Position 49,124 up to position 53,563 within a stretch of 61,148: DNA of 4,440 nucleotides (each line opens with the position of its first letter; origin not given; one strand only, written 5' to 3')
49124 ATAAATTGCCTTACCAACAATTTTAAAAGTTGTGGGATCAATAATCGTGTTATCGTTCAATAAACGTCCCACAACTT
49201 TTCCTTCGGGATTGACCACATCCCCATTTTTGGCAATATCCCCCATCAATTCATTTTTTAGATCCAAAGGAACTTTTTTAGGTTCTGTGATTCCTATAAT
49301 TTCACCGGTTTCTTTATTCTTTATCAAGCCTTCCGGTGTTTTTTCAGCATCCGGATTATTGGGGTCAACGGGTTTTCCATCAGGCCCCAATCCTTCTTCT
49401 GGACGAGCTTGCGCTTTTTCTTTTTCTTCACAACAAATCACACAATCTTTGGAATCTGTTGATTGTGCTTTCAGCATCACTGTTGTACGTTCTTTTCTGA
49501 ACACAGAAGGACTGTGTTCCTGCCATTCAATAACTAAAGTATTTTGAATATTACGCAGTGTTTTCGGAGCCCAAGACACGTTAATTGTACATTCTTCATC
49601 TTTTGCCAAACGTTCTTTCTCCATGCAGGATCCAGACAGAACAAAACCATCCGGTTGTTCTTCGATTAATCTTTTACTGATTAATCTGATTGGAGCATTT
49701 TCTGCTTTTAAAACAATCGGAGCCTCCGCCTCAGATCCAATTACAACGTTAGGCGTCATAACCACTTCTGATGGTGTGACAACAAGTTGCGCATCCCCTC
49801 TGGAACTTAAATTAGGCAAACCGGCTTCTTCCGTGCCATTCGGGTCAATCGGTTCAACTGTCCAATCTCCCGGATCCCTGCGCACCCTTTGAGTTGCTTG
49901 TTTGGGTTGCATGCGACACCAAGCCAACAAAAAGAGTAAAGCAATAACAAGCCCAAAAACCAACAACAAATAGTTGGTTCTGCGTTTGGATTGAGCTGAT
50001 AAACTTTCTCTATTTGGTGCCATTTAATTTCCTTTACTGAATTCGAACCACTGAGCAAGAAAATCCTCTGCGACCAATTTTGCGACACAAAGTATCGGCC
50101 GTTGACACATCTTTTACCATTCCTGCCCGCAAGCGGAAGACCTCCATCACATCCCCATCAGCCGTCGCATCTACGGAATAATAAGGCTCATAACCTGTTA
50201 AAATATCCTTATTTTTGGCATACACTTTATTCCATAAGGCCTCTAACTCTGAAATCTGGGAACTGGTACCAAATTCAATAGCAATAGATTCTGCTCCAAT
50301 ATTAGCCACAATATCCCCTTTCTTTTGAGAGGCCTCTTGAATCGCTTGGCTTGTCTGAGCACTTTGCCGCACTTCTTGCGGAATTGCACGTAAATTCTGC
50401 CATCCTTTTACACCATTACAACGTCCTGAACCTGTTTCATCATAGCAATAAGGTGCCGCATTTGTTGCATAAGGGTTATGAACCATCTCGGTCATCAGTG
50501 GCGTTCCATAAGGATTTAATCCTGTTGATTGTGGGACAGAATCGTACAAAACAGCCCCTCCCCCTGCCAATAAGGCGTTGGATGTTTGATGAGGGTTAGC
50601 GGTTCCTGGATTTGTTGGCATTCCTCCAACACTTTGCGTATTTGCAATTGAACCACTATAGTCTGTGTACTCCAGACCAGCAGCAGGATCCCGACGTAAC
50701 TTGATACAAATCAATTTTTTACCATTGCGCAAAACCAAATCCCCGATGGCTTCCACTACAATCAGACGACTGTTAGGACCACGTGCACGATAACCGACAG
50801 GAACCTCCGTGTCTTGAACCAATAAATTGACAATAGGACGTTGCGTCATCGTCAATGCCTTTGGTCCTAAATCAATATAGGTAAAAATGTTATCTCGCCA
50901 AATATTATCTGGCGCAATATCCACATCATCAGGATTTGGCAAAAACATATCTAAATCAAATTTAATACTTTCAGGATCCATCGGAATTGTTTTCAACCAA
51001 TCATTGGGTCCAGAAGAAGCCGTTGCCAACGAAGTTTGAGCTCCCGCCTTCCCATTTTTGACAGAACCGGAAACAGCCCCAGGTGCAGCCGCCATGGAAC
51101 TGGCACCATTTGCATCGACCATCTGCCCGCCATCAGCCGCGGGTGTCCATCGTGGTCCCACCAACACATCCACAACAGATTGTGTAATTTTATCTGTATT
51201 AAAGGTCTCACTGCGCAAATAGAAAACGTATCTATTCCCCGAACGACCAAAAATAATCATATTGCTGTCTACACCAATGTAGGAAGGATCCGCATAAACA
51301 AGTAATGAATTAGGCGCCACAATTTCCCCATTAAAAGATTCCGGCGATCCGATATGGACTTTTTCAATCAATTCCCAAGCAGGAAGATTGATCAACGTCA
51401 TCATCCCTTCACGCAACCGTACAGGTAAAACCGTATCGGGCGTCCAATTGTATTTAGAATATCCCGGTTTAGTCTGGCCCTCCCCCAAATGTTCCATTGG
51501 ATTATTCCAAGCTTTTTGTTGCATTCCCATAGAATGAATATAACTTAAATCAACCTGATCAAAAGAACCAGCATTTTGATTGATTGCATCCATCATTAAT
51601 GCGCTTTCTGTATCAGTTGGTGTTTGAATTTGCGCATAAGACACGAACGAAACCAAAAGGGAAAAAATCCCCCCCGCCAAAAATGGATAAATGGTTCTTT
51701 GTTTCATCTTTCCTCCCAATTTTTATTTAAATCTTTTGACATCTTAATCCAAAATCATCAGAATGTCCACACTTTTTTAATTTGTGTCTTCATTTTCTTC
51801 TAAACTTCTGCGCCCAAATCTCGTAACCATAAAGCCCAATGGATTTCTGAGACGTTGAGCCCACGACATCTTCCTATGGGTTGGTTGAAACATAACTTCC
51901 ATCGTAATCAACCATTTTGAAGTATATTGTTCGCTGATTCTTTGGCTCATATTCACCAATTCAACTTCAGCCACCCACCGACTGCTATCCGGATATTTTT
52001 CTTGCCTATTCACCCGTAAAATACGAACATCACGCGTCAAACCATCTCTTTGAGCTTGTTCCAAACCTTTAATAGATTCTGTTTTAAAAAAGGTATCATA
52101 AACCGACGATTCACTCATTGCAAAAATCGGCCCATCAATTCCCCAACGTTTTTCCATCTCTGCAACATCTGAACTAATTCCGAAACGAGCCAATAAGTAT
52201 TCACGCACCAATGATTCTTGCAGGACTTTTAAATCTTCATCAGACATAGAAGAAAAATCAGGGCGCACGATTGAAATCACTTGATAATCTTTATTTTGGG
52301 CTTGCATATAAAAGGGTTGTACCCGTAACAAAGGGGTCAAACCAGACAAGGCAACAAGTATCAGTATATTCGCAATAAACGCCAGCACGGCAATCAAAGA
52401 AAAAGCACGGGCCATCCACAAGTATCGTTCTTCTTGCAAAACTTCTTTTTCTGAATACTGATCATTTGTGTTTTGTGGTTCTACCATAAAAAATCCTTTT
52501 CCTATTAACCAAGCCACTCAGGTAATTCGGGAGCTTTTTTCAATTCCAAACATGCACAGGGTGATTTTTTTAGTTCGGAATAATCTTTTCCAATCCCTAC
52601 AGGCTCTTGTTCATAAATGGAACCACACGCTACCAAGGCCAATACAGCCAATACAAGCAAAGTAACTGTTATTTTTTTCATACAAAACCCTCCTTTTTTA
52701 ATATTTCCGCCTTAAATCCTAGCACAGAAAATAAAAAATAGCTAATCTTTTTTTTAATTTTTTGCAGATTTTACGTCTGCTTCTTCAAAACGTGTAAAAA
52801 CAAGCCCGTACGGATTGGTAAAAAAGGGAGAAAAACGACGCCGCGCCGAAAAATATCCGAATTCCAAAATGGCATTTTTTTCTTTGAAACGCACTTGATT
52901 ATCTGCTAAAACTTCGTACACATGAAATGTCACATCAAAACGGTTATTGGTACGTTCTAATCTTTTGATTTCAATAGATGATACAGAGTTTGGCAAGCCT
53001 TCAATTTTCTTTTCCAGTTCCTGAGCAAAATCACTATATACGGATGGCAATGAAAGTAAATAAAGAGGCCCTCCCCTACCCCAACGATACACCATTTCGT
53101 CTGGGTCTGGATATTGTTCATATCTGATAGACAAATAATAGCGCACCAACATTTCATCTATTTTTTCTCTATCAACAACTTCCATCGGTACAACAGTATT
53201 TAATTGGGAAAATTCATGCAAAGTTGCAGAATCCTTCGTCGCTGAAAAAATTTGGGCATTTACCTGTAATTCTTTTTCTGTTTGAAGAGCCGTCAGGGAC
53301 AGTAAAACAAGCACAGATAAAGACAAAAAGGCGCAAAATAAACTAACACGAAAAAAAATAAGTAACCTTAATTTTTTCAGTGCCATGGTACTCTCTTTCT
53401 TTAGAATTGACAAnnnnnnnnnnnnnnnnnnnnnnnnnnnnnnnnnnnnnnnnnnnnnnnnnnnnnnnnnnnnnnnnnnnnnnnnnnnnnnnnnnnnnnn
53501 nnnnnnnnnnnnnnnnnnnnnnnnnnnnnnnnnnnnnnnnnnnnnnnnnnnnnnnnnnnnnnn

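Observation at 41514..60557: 19-kb single-strand operon: partial rvh-like T4SS with many non-canonical additions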

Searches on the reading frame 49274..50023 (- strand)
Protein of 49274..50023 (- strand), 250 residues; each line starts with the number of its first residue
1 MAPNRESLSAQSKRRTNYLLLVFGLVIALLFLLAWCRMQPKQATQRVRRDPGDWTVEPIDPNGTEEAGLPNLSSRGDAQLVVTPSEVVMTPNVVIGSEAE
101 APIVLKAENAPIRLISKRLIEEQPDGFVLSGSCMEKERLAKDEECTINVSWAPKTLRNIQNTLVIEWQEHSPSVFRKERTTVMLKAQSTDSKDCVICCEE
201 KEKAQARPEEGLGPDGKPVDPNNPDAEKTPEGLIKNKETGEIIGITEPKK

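Call 50: search_protein_families(library=pfam, proteins=[window:49274-50023:-], max_evalue=5)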
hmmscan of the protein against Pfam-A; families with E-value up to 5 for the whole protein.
seq(250 aa): 3 families
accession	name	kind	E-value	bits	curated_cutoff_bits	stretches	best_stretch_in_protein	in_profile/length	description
PF22073.2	Cep192_D4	-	0.011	16.4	35.5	1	93-169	16-96/112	Cep192 domain 4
PF23667.1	CUB_CDCP1_1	-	0.022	15.1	27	1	173-207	4-38/72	CDCP1 CUB domain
PF15780.11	ASH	-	0.024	15.3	27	1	93-165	19-88/98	Abnormal spindle-like microcephaly-assoc'd, ASPM-SPD-2-Hydin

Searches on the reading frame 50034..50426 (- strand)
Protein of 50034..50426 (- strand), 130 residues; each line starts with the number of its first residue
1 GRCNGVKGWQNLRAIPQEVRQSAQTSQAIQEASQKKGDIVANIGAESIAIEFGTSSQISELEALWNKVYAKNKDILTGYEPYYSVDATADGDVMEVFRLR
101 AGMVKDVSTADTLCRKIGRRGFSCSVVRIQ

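Call 73: search_protein_families(library=pfam, alignment_id=A8, max_evalue=0.05)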
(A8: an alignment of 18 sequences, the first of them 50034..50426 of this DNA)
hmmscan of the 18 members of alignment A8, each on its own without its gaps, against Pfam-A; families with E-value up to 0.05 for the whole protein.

A. member 1, window:50034-50426:- (130 aa): 1 family
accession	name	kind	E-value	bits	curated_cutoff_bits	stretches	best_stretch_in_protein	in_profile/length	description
PF05036.18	SPOR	-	0.00078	20.2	21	1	50-128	7-76/76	SPOR domain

B. families by the number of members that match (of 18 scanned): 3 families
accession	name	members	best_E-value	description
PF05036.18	SPOR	18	2.8e-05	SPOR domain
PF00562.33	RNA_pol_Rpb2_6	1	0.021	RNA polymerase Rpb2, domain 6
PF24315.1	DUF7489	1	0.031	Domain of unknown function (DUF7489)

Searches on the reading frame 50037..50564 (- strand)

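Call 50: search_protein_families(library=pfam, proteins=[window:50037-50564:-], max_evalue=5)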
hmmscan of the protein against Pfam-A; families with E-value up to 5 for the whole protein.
seq(176 aa): 1 family
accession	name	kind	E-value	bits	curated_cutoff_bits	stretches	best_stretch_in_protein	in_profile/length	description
PF05036.18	SPOR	-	0.0018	19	21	1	97-174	8-76/76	SPOR domain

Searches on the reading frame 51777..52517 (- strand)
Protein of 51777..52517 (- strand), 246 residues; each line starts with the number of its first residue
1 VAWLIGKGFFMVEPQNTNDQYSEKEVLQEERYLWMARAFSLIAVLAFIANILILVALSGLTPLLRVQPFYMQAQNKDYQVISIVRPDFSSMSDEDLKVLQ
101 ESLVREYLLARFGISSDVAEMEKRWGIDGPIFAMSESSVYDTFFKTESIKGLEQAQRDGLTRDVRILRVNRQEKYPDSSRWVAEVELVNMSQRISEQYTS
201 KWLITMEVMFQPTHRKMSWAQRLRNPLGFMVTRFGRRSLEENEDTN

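Call 4: search_protein_families(library=pfam, proteins=[window:51777-52517:-], max_evalue=0.01)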
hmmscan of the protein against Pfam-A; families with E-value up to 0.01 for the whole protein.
window:51777-52517:- (246 aa): 1 family
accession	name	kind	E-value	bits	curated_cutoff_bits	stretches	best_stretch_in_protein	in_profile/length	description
PF04335.19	VirB8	-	3e-13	50.5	23.2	1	36-234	17-208/213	VirB8 protein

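Call 9: search_protein_families(library=ncbifam, proteins=[window:51777-52517:-], max_evalue=0.01)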
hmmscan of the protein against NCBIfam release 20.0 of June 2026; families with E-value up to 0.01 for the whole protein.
window:51777-52517:- (246 aa): 1 family
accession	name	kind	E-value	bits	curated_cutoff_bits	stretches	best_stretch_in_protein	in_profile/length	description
NF010439.0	PRK13865.1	equivalog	0.0021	17.6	188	1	11-148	9-144/237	type IV secretion system protein VirB8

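Call 47: search_solved_structures(query=A3, max_evalue=1)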
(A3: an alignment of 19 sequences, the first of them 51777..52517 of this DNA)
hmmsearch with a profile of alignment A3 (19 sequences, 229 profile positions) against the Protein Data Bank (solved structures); distinct sequences matched with E-value up to 1: 13.
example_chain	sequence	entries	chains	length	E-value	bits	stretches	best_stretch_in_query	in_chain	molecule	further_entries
4mei_A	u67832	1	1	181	9.8e-08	34.8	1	50-225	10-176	VirB8 protein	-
4kz1_A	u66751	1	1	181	3.3e-07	33.1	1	50-225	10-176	VirB8 protein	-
4jf8_A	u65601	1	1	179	2.2e-06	30.4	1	71-225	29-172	TrwG component of type IV secretion system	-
5i97_A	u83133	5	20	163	2.4e-06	30.3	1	115-225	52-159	Conjugal transfer protein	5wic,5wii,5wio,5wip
2bhm_A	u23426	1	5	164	1.1e-05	28.1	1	87-224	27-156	TYPE IV SECRETION SYSTEM PROTEIN VIRB8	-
4lso_A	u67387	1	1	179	1.2e-05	28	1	51-225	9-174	Type IV secretion system protein virB8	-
4aky_A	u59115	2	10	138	1.9e-05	27.4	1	90-224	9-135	TYPE IV SECRETION SYSTEM PROTEIN VIRB8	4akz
5jbs_A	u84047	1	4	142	2.3e-05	27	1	92-224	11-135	Type IV secretion system protein virB8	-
7o41_D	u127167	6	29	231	0.00029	23.5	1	120-224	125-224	TrwG protein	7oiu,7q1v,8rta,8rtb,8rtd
4nhf_A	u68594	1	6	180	0.00036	23.2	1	84-224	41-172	TrwG protein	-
9u5u_N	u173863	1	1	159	0.077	15.5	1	107-173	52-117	Polycomb group protein ASXL1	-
5mg3_D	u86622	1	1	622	0.24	13.9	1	28-53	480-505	Protein translocase subunit SecD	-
8h1t_N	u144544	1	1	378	0.43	13.1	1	107-173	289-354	Polycomb group protein ASXL1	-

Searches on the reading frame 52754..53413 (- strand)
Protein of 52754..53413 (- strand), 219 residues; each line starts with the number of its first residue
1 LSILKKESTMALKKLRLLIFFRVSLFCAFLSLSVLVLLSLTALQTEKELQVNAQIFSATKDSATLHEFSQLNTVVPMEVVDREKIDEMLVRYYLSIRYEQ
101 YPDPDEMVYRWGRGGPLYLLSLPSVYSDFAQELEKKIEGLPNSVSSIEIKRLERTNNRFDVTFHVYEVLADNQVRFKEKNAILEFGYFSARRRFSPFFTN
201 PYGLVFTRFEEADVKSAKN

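Call 4: search_protein_families(library=pfam, proteins=[window:52754-53413:-], max_evalue=0.01)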
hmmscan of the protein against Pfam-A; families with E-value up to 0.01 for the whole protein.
window:52754-53413:- (219 aa): 0 families

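Call 9: search_protein_families(library=ncbifam, proteins=[window:52754-53413:-], max_evalue=0.01)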
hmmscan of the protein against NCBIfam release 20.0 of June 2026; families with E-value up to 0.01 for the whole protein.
window:52754-53413:- (219 aa): 0 families

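Call 33: search_solved_structures(query=window:52754-53413:-, max_evalue=1)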
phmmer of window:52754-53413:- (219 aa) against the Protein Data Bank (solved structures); distinct sequences matched with E-value up to 1: 0.

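Call 46: search_solved_structures(query=A2, max_evalue=1)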
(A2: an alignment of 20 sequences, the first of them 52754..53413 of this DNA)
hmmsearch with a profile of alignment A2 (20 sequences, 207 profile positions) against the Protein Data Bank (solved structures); distinct sequences matched with E-value up to 1: 12.
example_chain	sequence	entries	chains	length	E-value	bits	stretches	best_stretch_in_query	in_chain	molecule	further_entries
4jf8_A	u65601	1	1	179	2.7e-08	36.6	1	71-200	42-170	TrwG component of type IV secretion system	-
4nhf_A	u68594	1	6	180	4e-06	29.5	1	71-201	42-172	TrwG protein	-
5i97_A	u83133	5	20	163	4.8e-06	29.3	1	103-200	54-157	Conjugal transfer protein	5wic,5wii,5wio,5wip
7o41_D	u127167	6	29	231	7.4e-06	28.7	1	81-200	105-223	TrwG protein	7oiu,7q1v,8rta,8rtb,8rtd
4mei_A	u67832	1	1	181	6.8e-05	25.5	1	59-201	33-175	VirB8 protein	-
4lso_A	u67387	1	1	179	0.00014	24.5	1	53-201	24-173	Type IV secretion system protein virB8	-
4kz1_A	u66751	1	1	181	0.00031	23.4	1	59-201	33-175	VirB8 protein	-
2bhm_A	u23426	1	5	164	0.0077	18.8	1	70-200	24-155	TYPE IV SECRETION SYSTEM PROTEIN VIRB8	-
4aky_A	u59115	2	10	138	0.012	18.2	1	95-200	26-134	TYPE IV SECRETION SYSTEM PROTEIN VIRB8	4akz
5jbs_A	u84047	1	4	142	0.014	17.9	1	102-200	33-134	Type IV secretion system protein virB8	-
4r80_A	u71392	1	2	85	0.059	15.9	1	122-167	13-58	OR486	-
6iqt_A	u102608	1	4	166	0.11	15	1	117-205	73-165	Cag pathogenicity island protein (Cag10)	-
